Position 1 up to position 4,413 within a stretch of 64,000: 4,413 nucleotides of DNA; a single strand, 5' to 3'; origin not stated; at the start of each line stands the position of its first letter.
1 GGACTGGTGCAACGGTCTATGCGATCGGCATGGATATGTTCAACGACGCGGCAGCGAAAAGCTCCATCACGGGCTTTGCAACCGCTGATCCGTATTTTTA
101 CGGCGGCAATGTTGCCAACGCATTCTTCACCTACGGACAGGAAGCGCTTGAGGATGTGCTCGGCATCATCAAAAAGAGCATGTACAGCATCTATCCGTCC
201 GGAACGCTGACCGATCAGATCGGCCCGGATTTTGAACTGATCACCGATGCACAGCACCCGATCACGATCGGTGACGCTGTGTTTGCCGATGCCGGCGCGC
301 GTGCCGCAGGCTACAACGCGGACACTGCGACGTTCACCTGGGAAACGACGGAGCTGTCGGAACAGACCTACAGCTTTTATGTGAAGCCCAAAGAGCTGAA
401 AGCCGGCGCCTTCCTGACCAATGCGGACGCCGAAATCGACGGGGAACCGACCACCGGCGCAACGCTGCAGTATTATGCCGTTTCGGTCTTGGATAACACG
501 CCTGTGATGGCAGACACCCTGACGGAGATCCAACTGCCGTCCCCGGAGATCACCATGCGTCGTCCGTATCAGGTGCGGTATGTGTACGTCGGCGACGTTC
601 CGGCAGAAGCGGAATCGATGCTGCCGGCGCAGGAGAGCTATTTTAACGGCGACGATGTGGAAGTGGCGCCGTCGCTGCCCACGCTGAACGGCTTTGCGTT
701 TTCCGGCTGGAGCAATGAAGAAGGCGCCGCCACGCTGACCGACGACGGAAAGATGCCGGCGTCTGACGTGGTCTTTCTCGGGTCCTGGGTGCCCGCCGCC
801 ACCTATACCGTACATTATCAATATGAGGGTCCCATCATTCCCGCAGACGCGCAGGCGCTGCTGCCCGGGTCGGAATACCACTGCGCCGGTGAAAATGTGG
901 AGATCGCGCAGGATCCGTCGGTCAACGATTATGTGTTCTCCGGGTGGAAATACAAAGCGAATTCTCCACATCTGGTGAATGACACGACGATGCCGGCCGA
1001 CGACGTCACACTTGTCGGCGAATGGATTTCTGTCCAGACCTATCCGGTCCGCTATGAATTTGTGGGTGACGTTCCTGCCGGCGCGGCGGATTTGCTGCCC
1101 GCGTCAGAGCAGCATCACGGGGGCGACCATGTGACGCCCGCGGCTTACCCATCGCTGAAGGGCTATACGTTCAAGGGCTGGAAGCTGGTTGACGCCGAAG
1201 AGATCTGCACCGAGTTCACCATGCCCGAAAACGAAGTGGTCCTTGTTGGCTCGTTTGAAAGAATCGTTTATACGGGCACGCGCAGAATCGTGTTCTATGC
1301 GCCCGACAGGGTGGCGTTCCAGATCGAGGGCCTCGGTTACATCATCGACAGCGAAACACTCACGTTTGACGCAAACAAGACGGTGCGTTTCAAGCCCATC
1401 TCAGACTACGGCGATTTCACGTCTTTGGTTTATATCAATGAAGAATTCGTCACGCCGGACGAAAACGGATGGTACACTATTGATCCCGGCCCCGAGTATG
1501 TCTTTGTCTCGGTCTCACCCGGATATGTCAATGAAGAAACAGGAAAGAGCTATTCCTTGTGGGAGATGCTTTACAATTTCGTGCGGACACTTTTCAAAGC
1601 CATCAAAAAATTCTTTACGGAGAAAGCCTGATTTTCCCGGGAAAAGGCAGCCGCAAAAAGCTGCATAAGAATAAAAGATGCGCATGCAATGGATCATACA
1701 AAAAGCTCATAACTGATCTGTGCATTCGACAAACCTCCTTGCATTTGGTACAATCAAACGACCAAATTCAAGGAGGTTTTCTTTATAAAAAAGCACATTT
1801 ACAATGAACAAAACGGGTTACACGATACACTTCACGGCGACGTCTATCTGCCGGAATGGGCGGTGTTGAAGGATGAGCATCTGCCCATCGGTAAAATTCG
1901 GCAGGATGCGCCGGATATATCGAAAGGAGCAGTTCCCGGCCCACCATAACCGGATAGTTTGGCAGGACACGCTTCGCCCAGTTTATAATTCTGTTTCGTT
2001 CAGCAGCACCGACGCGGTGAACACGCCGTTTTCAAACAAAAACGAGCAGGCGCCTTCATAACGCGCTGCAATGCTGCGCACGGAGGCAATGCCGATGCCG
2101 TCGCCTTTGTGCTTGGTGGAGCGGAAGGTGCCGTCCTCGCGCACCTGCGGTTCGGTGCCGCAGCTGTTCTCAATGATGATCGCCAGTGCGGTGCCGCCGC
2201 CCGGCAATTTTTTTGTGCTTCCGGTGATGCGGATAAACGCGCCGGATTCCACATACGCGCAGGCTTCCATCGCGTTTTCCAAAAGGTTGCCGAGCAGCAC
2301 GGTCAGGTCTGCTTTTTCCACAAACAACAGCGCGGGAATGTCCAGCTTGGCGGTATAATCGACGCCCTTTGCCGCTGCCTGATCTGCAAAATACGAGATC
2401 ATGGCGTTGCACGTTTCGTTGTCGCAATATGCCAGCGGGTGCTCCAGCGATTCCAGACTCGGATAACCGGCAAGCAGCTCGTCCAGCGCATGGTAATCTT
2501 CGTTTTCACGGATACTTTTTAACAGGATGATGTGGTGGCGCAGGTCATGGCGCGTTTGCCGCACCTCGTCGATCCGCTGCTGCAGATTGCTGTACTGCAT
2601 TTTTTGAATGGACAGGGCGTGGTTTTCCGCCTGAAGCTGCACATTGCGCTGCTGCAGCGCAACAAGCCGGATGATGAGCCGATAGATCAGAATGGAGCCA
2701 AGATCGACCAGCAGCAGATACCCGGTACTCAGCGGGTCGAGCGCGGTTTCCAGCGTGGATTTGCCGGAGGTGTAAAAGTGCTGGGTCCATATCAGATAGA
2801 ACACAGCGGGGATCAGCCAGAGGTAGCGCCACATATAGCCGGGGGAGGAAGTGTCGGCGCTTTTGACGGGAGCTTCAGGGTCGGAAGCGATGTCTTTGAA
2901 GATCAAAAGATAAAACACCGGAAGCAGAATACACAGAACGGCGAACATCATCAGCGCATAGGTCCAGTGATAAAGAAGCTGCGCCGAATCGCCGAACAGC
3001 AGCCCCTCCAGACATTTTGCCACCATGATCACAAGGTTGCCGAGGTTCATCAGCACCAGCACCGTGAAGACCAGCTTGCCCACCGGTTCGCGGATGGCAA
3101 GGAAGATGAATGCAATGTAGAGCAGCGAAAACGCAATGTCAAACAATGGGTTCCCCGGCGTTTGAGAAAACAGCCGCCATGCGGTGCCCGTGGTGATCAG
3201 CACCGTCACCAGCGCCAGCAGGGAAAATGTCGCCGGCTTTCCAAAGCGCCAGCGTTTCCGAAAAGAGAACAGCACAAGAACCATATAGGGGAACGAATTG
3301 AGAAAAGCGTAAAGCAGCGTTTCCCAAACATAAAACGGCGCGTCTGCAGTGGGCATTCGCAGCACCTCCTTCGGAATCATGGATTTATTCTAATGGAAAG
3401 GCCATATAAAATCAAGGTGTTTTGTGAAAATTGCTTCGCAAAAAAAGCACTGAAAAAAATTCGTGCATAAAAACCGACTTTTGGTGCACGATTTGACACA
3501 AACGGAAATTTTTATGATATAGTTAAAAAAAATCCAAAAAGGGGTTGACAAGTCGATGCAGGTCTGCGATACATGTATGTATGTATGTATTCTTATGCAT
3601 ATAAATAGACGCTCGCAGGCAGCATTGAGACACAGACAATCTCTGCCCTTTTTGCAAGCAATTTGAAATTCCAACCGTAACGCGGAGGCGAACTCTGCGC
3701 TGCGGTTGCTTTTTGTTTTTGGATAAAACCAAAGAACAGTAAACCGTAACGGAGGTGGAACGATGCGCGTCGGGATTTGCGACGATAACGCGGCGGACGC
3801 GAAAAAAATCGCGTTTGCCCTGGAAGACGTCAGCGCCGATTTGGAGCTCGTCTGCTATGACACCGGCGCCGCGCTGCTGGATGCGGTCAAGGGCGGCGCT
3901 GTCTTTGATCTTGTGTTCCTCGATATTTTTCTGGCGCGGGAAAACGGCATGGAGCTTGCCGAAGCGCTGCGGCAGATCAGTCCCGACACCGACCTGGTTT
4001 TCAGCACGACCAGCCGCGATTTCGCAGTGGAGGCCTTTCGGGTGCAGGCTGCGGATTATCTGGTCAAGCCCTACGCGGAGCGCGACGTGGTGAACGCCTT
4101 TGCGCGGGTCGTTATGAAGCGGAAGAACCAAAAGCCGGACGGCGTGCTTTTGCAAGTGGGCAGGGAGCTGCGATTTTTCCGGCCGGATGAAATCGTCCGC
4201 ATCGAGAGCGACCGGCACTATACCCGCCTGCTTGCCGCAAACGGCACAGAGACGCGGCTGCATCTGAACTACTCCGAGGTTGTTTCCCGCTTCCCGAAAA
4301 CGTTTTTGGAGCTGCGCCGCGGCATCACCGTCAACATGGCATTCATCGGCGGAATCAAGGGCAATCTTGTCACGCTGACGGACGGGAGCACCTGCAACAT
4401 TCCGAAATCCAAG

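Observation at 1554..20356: Four consecutive secreted proteins share an aromatic, amphipathic ~20-aa extreme C-terminal tail: possible undescribed anchoring/sorting signal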

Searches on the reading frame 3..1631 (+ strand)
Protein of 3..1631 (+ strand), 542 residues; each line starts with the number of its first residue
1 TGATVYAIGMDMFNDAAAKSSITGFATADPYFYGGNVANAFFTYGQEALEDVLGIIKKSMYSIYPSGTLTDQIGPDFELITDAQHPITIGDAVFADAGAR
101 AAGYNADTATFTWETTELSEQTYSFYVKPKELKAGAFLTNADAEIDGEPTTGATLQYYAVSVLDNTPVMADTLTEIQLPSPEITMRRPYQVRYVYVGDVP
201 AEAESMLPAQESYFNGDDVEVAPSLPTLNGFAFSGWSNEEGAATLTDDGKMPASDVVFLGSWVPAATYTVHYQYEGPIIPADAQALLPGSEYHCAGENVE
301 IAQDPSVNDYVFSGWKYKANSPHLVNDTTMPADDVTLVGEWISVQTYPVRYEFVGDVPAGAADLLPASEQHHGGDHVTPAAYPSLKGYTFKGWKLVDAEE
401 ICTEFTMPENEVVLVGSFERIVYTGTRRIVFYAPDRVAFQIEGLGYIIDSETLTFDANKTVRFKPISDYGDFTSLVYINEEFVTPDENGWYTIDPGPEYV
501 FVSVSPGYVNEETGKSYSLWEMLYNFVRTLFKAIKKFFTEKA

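Call 9: search_protein_families(library=pfam, proteins=[window:3-1631:+], max_evalue=0.01)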
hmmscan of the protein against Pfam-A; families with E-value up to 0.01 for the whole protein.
window:3-1631:+ (542 aa): 3 families
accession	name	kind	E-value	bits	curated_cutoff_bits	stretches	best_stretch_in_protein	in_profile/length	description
PF09479.16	Flg_new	-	2.8e-13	50.2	27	1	268-337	1-62/65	Listeria-Bacteroides repeat domain (List_Bact_rpt)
PF18998.6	Flg_new_2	-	1.2e-12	48.1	23.6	1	368-421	16-72/73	Divergent InlB B-repeat domain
PF18655.7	SHIRT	-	3.9e-07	31.1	22.4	0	267-341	2-79/82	SHIRT domain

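Call 10: search_protein_families(library=ncbifam, proteins=[window:3-1631:+], max_evalue=0.01)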
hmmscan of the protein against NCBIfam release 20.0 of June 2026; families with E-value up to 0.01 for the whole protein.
window:3-1631:+ (542 aa): 1 family
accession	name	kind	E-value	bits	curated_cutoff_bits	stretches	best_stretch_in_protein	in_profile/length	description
TIGR02543.1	List_Bact_rpt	repeat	1.9e-07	31.3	20.95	0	386-409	4-28/44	TIGR02543 family repeat protein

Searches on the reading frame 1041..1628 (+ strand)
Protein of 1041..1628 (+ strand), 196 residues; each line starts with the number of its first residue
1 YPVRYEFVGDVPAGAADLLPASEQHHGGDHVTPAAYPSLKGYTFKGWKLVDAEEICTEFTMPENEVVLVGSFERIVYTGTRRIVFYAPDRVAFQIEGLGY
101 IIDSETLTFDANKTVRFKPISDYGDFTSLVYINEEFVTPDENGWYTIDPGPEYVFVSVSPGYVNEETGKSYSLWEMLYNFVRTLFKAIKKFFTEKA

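Call 75: find_related_loci(query=window:1041-1628:+, collection=metagenome_contigs, flank=2000)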
Query seq(196 aa) (196 aa) in metagenome_contigs; peptide patterns used: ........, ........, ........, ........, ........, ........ (x = any residue, [..] = any of these).
600 stretches matched a pattern, but none encodes a relative of the query by tblastn (E <= 1e-3).

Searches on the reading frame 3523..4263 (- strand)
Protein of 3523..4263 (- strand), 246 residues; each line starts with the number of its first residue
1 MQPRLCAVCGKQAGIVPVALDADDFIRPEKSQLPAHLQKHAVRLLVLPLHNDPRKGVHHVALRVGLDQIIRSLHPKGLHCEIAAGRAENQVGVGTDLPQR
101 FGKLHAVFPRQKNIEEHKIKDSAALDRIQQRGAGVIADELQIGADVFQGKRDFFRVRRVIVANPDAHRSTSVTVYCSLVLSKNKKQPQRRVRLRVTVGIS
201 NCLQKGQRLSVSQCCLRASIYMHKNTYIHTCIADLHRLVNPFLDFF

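Call 15: search_protein_families(library=pfam, proteins=[window:3523-4263:-], max_evalue=0.001)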
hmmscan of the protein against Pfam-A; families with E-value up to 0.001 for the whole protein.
window:3523-4263:- (246 aa): 0 families

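Call 54: search_protein_families(library=pfam, proteins=[window:3523-4263:-], max_evalue=0.01)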
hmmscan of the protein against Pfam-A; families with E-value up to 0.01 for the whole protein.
window:3523-4263:- (246 aa): 0 families
